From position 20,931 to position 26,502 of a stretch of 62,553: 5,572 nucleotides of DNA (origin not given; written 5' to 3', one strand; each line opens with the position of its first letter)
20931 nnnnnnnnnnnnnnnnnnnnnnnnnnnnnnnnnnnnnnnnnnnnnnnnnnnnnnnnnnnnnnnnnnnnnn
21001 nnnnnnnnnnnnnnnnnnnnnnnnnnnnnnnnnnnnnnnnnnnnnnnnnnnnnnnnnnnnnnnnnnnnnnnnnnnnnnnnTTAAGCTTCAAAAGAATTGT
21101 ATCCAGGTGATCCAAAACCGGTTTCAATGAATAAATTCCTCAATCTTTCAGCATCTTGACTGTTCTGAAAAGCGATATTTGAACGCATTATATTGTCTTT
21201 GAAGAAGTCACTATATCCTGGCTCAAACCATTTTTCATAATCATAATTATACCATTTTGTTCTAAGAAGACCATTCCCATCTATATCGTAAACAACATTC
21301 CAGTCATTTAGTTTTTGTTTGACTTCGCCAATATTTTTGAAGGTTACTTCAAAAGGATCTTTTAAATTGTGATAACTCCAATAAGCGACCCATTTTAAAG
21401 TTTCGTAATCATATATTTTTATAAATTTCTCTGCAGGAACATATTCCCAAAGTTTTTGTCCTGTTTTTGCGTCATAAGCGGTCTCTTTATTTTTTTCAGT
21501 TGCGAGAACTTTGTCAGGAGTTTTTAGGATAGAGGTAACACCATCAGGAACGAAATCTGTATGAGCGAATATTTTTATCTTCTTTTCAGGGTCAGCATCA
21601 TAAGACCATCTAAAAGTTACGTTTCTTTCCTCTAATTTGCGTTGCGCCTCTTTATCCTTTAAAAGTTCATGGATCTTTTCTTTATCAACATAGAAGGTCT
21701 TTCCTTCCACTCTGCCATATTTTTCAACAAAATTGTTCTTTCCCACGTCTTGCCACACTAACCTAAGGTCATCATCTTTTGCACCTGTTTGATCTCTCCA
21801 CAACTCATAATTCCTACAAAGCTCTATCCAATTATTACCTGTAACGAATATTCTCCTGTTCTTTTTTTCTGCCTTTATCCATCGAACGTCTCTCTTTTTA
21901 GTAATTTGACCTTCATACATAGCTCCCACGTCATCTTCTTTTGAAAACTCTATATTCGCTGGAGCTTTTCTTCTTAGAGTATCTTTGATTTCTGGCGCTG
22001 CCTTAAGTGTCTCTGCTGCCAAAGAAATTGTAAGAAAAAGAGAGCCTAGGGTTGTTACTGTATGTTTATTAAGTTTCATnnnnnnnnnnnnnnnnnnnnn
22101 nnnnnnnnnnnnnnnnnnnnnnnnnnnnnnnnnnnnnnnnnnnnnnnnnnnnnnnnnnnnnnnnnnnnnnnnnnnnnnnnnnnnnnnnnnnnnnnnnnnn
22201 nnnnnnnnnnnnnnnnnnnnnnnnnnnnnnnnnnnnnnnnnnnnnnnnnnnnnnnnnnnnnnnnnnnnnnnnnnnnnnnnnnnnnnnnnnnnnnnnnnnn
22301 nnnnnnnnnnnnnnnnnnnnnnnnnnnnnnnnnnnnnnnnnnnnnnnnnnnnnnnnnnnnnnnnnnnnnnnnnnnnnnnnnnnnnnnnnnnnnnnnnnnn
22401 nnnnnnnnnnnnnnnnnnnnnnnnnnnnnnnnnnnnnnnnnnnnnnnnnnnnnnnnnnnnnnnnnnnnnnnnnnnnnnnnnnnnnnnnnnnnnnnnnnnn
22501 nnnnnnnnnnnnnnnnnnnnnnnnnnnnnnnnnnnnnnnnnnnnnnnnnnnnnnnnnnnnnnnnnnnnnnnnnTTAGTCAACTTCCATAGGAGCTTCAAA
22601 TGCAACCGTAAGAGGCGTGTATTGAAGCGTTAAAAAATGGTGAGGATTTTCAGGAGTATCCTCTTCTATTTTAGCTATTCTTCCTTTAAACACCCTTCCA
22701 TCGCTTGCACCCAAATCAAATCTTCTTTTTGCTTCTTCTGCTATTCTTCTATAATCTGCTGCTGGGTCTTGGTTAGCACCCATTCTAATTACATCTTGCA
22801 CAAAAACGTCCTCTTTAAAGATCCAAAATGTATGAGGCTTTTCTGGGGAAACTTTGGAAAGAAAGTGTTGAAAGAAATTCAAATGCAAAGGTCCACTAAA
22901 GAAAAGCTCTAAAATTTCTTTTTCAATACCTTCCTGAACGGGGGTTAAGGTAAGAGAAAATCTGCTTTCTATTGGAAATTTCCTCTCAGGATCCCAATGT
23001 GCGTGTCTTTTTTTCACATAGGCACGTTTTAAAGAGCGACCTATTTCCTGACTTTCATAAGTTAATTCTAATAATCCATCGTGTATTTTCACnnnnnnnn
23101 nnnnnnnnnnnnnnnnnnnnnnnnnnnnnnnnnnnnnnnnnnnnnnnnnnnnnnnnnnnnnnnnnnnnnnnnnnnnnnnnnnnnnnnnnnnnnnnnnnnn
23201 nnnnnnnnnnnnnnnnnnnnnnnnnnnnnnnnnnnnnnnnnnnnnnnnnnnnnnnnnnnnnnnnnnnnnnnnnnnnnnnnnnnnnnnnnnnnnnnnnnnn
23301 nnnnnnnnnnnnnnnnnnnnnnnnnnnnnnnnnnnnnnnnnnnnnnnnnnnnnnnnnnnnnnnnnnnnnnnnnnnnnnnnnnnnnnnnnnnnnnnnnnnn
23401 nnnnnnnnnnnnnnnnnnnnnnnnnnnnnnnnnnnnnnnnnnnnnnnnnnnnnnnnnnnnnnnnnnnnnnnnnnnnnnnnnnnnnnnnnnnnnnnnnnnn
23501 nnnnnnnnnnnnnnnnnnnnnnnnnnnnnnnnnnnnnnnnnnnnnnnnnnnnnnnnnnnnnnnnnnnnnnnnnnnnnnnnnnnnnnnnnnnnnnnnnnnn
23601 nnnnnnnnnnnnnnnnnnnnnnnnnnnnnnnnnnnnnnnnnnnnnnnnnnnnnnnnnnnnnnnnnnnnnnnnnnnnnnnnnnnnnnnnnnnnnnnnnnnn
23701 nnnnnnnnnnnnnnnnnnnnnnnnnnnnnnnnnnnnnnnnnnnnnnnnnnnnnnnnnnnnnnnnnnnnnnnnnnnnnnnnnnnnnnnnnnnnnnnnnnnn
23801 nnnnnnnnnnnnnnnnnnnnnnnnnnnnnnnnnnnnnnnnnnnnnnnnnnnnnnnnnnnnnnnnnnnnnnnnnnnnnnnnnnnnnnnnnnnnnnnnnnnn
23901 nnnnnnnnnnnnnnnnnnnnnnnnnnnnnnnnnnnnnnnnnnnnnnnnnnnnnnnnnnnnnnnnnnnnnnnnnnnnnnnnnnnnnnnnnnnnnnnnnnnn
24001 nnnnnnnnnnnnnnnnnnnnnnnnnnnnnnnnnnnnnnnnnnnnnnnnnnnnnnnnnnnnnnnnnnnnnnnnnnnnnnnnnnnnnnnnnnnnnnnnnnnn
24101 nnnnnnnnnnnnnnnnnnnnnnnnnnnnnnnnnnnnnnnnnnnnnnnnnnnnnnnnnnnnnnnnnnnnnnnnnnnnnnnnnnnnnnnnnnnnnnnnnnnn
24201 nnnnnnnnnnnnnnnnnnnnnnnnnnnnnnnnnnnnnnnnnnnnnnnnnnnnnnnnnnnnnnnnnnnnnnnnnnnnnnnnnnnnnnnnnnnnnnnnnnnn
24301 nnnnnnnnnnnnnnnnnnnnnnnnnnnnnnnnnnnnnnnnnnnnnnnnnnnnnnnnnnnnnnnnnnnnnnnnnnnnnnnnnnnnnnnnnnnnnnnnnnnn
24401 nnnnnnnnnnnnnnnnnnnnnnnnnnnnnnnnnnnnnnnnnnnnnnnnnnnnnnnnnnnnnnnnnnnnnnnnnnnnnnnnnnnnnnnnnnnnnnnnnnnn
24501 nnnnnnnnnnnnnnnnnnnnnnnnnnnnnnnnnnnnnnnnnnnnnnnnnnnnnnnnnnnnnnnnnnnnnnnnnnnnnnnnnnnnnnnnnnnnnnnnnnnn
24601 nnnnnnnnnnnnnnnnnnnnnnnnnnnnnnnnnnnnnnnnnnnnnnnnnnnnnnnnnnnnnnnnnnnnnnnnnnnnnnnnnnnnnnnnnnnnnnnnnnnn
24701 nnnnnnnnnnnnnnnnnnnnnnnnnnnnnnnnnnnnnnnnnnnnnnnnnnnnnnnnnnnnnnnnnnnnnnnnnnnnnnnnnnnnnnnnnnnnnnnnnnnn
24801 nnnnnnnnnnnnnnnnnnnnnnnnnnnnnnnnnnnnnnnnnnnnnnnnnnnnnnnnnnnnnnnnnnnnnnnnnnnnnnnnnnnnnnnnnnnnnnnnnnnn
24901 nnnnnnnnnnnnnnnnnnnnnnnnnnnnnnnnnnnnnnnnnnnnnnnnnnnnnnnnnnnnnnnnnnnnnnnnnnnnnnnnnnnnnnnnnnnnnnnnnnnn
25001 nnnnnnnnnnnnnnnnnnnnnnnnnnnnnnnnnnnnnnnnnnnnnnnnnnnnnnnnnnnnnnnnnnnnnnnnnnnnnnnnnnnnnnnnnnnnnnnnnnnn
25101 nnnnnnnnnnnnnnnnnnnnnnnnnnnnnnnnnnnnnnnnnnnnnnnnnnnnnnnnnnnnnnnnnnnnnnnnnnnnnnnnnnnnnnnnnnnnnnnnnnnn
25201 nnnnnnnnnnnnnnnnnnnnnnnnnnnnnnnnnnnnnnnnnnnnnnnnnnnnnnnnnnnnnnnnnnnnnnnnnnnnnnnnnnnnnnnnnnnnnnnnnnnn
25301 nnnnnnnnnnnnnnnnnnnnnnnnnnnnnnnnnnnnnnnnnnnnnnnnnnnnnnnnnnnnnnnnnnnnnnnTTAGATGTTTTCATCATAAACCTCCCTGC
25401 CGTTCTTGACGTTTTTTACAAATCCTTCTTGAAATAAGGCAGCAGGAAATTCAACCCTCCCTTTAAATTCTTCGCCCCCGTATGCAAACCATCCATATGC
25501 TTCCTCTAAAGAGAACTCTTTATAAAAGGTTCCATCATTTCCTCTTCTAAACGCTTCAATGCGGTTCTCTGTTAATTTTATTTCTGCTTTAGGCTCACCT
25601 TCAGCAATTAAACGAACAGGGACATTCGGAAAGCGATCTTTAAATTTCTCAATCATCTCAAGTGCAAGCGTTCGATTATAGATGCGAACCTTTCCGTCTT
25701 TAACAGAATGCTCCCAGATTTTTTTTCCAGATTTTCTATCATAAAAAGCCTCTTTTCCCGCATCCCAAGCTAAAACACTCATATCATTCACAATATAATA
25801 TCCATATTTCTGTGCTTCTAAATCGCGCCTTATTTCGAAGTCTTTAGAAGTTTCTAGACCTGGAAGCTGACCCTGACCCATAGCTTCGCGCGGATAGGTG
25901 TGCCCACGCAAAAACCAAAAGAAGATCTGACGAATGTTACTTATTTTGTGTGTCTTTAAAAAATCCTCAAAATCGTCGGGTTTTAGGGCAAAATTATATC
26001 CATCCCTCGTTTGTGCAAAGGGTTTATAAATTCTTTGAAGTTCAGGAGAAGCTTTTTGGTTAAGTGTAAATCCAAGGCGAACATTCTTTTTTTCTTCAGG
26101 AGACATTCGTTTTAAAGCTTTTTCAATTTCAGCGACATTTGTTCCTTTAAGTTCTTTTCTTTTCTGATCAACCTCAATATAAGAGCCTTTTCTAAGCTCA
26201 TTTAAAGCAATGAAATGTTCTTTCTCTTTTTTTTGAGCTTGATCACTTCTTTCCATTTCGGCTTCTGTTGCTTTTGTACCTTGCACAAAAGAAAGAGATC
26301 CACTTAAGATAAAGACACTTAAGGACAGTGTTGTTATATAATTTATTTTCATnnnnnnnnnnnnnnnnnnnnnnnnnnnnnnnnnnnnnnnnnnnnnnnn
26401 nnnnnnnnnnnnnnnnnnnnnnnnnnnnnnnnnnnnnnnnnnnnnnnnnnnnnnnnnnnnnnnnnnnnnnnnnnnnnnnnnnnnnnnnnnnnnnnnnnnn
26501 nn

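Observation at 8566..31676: About 23 kb of one strand is a tandem array of roughly 16 divergent paralogues of an unrecognised secreted-protein family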

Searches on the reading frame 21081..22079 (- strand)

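Call 8: search_protein_families(library=pfam, max_evalue=0.1, proteins=[window:21081-22079:-])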
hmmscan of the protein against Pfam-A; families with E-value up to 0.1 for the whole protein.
window:21081-22079:- (332 aa): 1 family
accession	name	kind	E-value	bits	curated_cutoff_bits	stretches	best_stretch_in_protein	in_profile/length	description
PF13360.13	PQQ_2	-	0.083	13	27.6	0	145-214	84-145/233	Outer membrane protein assembly factor BamB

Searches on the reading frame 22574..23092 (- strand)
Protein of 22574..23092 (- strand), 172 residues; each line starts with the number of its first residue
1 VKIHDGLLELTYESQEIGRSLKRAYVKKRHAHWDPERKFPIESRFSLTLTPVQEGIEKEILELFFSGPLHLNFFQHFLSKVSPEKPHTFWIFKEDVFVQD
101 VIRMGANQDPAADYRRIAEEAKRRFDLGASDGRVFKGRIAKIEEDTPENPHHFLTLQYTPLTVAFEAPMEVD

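Call 8: search_protein_families(library=pfam, max_evalue=0.1, proteins=[window:22574-23092:-])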
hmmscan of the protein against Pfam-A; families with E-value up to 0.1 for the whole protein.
window:22574-23092:- (172 aa): 0 families

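Call 14: search_protein_families(library=ncbifam, max_evalue=0.01, proteins=[window:22574-23092:-])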
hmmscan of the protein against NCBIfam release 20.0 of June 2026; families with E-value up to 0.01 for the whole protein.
window:22574-23092:- (172 aa): 0 families

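Call 49: find_homologous_proteins(query=A3, max_evalue=0.001)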
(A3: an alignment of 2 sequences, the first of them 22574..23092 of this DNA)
Query A3 (2 sequences) (172 aa, profile of the alignment): 2 proteins with E <= 0.001 among 430 candidates.
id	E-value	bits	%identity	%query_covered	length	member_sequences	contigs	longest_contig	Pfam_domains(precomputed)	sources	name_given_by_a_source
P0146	3.3e-99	348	46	100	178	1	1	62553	-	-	-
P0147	2.9e-98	345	100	100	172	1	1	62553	-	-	-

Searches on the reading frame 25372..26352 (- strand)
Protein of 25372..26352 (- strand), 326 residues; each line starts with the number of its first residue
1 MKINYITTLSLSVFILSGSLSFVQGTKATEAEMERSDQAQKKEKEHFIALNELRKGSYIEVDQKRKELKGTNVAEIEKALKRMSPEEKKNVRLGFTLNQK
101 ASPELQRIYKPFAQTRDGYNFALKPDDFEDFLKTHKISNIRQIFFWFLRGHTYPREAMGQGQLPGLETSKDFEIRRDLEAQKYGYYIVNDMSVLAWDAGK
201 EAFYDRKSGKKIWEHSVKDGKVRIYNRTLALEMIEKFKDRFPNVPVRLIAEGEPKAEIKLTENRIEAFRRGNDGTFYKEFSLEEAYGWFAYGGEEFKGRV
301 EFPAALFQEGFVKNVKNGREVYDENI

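Call 8: search_protein_families(library=pfam, max_evalue=0.1, proteins=[window:25372-26352:-])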
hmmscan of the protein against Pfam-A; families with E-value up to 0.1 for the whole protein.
window:25372-26352:- (326 aa): 1 family
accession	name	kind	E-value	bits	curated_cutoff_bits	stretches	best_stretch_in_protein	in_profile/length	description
PF24005.1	DUF7320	-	0.09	13.2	27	0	227-263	17-53/78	Domain of unknown function (DUF7320)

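Call 14: search_protein_families(library=ncbifam, max_evalue=0.01, proteins=[window:25372-26352:-])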
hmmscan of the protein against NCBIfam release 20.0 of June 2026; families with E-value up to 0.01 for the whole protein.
window:25372-26352:- (326 aa): 0 families

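Call 33: predict_structure(alignment_id=A2)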
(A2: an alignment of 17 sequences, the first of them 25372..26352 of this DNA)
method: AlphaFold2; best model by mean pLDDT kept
length: 326 residues; sequences in the alignment: 17
mean_pLDDT: 70.9   pTM: 0.70
mean pLDDT of the five models: 70.9, 70.6, 69.0, 68.6, 68.1
residues with pLDDT >= 90: 49; 70-90: 149; 50-70: 67; < 50: 61
segments of 3 or more residues with pLDDT < 50: 1-3, 16-43, 150-161, 310-326
pLDDT, mean of each block of 10 residues (from residue 1): 56 50 37 39 58 85 85 86 83 79 78 64 78 75 67 44 54 58 85 88 87 89 91 90 91 63 69 85 87 75 80 33 30
secondary structure, 60 per line:
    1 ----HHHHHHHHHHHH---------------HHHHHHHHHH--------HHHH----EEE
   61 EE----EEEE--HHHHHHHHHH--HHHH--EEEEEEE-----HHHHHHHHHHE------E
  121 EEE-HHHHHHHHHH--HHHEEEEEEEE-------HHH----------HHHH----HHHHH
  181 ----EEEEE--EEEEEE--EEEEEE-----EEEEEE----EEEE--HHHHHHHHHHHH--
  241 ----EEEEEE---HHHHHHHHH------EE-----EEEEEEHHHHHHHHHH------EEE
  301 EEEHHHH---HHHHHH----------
elements in order: H5-16 H32-41 H50-53 E58-62 E67-70 H73-82 H85-88 E91-97 H103-112 E120-123 H125-134 E140-147 H168-171 H176-180 E185-189 E192-197 E200-205 E211-216 E221-224 H227-238 E245-250 H254-262 E276-281 H282-291 E298-303 H304-307 H311-316

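Call 35: fold_search(model_id=the predicted structure, library=pdb)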
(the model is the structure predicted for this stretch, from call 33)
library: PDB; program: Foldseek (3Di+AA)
matches with E <= 10: 692; with E <= 0.001: 0
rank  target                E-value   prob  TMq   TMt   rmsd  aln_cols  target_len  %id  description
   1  1s4d_G                2.8e-01  0.60  0.16  0.20  10.7       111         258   16  Crystal Structure Analysis of the S-adenosyl-L-methionine dependent uroporphyrinogen-III C-methyltransferase SUMT (released 2004-11-30)
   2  1s4d_I                2.8e-01  0.57  0.16  0.20  11.4       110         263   14  Crystal Structure Analysis of the S-adenosyl-L-methionine dependent uroporphyrinogen-III C-methyltransferase SUMT (released 2004-11-30)
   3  1s99_A                2.8e-01  0.06  0.14  0.20  18.4       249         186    8  The structure and function of B. subtilis YkoF gene product: ligand free protein (released 2004-10-05)
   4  1kaf_D                3.0e-01  0.18  0.12  0.31  13.2       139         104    9  DNA Binding Domain Of The Phage T4 Transcription Factor MotA (AA105-211) (released 2001-11-21)
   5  1s99_B                3.0e-01  0.06  0.14  0.21  18.4       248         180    8  The structure and function of B. subtilis YkoF gene product: ligand free protein (released 2004-10-05)
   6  9bk5_A                3.4e-01  0.47  0.15  0.49   5.0        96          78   14  Structure of LNG binder complex (released 2024-10-09)
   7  2ix2_A                3.4e-01  0.05  0.11  0.15  19.2       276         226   11  Crystal structure of the heterotrimeric PCNA from Sulfolobus solfataricus (released 2006-10-04)
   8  1s4d_F                3.6e-01  0.54  0.17  0.21  11.0       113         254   15  Crystal Structure Analysis of the S-adenosyl-L-methionine dependent uroporphyrinogen-III C-methyltransferase SUMT (released 2004-11-30)
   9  1kaf_E                3.6e-01  0.15  0.12  0.29  12.2       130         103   12  DNA Binding Domain Of The Phage T4 Transcription Factor MotA (AA105-211) (released 2001-11-21)
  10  1s4d_H                4.0e-01  0.47  0.17  0.21  11.3       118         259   15  Crystal Structure Analysis of the S-adenosyl-L-methionine dependent uroporphyrinogen-III C-methyltransferase SUMT (released 2004-11-30)
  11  1s4d_K                4.0e-01  0.44  0.16  0.20  11.4       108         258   16  Crystal Structure Analysis of the S-adenosyl-L-methionine dependent uroporphyrinogen-III C-methyltransferase SUMT (released 2004-11-30)
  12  1sbr_B                4.3e-01  0.05  0.12  0.18  19.9       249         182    6  The structure and function of B. subtilis YkoF gene product: the complex with thiamin (released 2004-10-05)
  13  2j6h_A                4.5e-01  0.06  0.17  0.10  18.1       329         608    9  E. coli glucosamine-6-P synthase in complex with glucose-6P and 5-oxo- L-norleucine (released 2006-10-02)
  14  3fq6_B                5.1e-01  0.77  0.16  0.41   4.6        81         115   14  The crystal structure of a methyltransferase domain from Bacteroides thetaiotaomicron VPI (released 2009-01-27)
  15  1s4d_E                5.4e-01  0.41  0.17  0.20  11.3       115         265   16  Crystal Structure Analysis of the S-adenosyl-L-methionine dependent uroporphyrinogen-III C-methyltransferase SUMT (released 2004-11-30)
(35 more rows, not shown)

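Call 42: search_solved_structures(query=A2, max_evalue=10, show_alignments=2)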
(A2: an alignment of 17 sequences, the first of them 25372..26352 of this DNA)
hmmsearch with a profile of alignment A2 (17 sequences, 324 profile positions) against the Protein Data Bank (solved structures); distinct sequences matched with E-value up to 10: 6.
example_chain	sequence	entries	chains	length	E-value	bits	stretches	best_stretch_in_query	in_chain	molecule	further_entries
9hjm_I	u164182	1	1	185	0.31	13.9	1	1-68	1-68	Peptidyl-prolyl cis-trans isomerase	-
9o19_W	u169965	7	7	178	0.63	12.9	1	37-116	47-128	ATP synthase subunit delta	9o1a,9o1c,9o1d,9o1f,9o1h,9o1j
4uy9_A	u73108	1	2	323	0.98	12.2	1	101-156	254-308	MITOGEN-ACTIVATED PROTEIN KINASE KINASE KINASE 9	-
2x4m_A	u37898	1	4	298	1.1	12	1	185-218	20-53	COAGULASE/FIBRINOLYSIN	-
4dcb_A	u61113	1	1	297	1.1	12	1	185-218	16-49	Coagulase/fibrinolysin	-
1flg_A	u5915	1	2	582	1.4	11.8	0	135-215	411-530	PROTEIN (QUINOPROTEIN ETHANOL DEHYDROGENASE)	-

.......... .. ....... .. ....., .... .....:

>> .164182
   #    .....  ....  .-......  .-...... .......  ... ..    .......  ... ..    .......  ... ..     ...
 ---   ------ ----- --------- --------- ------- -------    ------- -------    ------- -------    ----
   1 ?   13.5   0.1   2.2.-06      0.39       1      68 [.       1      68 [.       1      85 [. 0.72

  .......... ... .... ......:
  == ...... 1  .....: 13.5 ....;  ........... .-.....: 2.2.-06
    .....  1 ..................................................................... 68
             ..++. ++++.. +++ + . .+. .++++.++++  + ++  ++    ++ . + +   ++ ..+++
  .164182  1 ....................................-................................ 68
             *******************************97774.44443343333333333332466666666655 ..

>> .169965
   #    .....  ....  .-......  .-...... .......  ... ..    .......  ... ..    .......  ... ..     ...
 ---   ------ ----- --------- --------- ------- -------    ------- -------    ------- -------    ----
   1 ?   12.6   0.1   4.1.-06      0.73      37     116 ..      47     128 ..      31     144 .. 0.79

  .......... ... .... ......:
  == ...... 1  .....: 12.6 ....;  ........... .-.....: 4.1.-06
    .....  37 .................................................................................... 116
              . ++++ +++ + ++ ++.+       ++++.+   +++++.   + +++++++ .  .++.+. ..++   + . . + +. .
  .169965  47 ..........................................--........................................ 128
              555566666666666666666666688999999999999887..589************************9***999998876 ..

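Call 43: search_protein_families(library=padloc, alignment_id=A2, max_evalue=0.01)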
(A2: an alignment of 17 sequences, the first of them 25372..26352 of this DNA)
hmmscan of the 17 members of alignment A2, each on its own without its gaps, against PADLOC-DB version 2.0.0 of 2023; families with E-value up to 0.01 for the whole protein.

A. member 1, window:25372-26352:- (326 aa): 0 families

B. families by the number of members that match (of 17 scanned): 1 family
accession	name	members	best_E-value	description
PDLC02315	AbiEii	1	0.0055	AbiEii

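Call 44: search_protein_families(library=phrogs, alignment_id=A2, max_evalue=0.01)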
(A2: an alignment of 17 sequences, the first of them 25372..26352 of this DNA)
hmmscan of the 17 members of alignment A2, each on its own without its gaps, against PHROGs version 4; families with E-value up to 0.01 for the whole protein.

A. member 1, window:25372-26352:- (326 aa): 0 families

B. families by the number of members that match (of 17 scanned): 0 families

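Call 58: fold_search(model_id=the predicted structure, library=viral)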
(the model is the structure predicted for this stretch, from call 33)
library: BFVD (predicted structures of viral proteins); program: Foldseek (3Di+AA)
matches with E <= 10: 714; with E <= 0.001: 0
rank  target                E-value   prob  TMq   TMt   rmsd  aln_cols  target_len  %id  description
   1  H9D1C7                2.7e-02  0.18  0.15  0.12  19.1       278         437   11  Putative amidotransferase [Salinivibrio phage CW02]
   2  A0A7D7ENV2            1.1e-01  0.16  0.11  0.20  15.1       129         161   14  (no name in the UniProt tables at hand)
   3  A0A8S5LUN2            1.6e-01  0.44  0.12  0.40  12.7        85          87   16  Uncharacterized protein [Podoviridae sp. ctrub15]
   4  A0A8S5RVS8            1.7e-01  0.14  0.10  0.25  13.6       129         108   12  Uncharacterized protein [Siphoviridae sp. ctHip2]
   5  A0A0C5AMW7            2.1e-01  0.06  0.10  0.06  22.1       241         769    8  Uncharacterized protein [Cyanophage P-TIM40]
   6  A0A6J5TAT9            2.1e-01  0.03  0.09  0.09  16.4       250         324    8  Uncharacterized protein [uncultured Caudovirales phage]
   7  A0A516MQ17            2.2e-01  0.09  0.11  0.22  18.7       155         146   11  (no name in the UniProt tables at hand)
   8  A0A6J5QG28            2.5e-01  0.30  0.10  0.29   4.5        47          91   15  Uncharacterized protein [uncultured Caudovirales phage]
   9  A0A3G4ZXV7            2.6e-01  0.21  0.19  0.30  17.9       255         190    9  Uncharacterized protein [Faunusvirus sp.]
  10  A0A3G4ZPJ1            2.6e-01  0.18  0.14  0.20  10.3       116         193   11  N-acetyltransferase domain-containing protein [Terrestrivirus sp.]
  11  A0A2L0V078            2.6e-01  0.06  0.14  0.14  17.3       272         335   10  Uncharacterized protein [Agrobacterium phage Atu_ph07]
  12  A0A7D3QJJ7            2.9e-01  0.77  0.12  0.16   3.2        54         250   20  (no name in the UniProt tables at hand)
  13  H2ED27                3.1e-01  0.44  0.09  0.17   6.9        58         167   17  Uncharacterized protein [Moumouvirus sp. 'Monve']
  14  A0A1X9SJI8            3.3e-01  0.28  0.10  0.39  11.0        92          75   15  Uncharacterized protein [Sulfolobus islandicus rod-shaped virus 9]
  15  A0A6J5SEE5            3.3e-01  0.13  0.13  0.31  11.7       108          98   10  Uncharacterized protein [uncultured Caudovirales phage]
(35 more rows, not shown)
